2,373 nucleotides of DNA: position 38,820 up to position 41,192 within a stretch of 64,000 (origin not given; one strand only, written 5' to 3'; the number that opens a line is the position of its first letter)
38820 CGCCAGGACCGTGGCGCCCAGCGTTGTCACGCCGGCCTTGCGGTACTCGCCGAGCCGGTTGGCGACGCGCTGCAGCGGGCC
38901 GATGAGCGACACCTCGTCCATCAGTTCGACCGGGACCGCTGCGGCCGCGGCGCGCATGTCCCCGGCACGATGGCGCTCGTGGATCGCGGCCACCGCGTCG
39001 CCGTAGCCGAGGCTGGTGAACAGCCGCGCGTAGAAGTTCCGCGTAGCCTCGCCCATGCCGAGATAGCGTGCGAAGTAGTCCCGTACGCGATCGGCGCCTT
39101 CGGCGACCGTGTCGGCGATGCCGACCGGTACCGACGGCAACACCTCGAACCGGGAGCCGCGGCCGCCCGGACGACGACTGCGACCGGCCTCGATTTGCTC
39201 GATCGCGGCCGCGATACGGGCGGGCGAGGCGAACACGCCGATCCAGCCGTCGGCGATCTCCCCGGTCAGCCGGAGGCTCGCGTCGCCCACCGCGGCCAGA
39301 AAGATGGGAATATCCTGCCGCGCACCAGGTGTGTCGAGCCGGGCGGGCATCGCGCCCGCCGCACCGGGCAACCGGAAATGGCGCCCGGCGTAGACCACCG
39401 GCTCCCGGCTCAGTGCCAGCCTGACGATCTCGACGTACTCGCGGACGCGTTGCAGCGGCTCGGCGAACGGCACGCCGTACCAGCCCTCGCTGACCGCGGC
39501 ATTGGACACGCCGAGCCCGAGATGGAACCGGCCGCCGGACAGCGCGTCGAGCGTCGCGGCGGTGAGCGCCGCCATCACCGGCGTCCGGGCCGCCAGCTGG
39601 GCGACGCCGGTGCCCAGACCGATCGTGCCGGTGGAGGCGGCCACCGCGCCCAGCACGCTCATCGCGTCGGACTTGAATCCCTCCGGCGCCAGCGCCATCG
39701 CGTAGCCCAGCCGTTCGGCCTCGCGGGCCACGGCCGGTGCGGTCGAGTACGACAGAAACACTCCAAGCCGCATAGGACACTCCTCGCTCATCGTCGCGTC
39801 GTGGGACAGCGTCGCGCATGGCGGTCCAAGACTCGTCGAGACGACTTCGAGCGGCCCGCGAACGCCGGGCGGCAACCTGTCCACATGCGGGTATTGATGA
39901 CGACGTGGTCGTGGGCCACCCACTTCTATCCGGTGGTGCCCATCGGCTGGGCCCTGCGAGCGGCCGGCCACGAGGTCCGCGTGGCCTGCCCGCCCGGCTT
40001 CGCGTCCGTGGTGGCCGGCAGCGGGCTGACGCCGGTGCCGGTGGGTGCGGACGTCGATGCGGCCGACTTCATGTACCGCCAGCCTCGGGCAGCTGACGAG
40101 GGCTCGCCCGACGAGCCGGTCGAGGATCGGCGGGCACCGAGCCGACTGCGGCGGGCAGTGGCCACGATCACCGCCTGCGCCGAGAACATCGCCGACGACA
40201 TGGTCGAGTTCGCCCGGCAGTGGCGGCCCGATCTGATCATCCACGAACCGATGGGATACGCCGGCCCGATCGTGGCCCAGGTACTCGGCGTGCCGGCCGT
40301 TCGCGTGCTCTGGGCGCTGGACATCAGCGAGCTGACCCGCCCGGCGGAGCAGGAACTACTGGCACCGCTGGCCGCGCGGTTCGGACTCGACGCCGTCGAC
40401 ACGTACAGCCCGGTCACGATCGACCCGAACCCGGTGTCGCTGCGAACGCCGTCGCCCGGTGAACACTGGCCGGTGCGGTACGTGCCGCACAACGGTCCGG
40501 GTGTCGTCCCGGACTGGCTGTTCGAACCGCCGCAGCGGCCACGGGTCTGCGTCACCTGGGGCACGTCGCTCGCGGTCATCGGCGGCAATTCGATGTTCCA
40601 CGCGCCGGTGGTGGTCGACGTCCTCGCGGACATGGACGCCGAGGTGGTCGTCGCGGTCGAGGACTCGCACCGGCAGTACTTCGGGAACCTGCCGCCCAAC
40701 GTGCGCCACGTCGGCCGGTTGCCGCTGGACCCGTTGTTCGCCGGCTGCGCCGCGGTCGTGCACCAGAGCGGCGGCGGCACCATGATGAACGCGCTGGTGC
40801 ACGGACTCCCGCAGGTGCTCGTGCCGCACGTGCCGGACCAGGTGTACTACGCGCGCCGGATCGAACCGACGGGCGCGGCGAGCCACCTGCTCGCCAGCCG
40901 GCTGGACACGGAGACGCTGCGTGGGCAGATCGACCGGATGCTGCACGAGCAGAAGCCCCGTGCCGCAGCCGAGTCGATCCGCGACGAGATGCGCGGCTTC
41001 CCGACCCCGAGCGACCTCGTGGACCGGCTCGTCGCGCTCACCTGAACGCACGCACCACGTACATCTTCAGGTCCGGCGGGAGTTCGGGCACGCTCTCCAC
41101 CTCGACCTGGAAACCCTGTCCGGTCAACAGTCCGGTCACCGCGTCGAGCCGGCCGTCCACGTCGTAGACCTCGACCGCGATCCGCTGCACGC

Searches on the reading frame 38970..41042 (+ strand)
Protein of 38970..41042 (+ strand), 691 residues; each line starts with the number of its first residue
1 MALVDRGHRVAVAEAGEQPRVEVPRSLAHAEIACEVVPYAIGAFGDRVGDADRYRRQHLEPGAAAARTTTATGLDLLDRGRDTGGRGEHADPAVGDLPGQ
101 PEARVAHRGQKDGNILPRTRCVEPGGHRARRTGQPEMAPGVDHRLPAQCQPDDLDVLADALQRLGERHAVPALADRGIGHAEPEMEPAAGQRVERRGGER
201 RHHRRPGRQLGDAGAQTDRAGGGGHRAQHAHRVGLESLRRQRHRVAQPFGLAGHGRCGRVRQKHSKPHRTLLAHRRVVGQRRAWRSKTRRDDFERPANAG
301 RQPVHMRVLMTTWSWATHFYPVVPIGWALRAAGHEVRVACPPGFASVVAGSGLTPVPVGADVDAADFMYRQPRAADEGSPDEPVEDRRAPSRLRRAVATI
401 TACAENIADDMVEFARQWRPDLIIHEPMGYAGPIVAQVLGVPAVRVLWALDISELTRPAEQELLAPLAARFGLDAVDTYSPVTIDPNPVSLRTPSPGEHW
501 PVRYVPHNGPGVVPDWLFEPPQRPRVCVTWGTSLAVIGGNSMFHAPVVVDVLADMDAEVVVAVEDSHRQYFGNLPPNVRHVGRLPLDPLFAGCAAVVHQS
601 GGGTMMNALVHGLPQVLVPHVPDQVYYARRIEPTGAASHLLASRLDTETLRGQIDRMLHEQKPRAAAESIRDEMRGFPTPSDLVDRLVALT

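Call 34: search_protein_families(library=pfam, proteins=[window:38970-41042:+], max_evalue=0.001)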
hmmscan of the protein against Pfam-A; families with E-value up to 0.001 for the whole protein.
window:38970-41042:+ (691 aa): 4 families
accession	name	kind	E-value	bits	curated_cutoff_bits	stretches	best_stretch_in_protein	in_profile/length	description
PF21036.3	EryCIII-like_N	-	9.9e-46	156.6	27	1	327-531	1-216/216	Erythromycin biosynthesis protein CIII-like, N-terminal domain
PF06722.18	EryCIII-like_C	-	7.3e-34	117.3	31.7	1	548-690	3-145/145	Erythromycin biosynthesis protein CIII-like, C-terminal domain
PF04101.22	Glyco_tran_28_C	-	1.2e-05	25.8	22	1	596-666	75-149/166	Glycosyltransferase family 28 C-terminal domain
PF00201.24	UDPGT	-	0.00023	20.6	19.5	0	594-660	342-408/499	UDP-glucoronosyl and UDP-glucosyl transferase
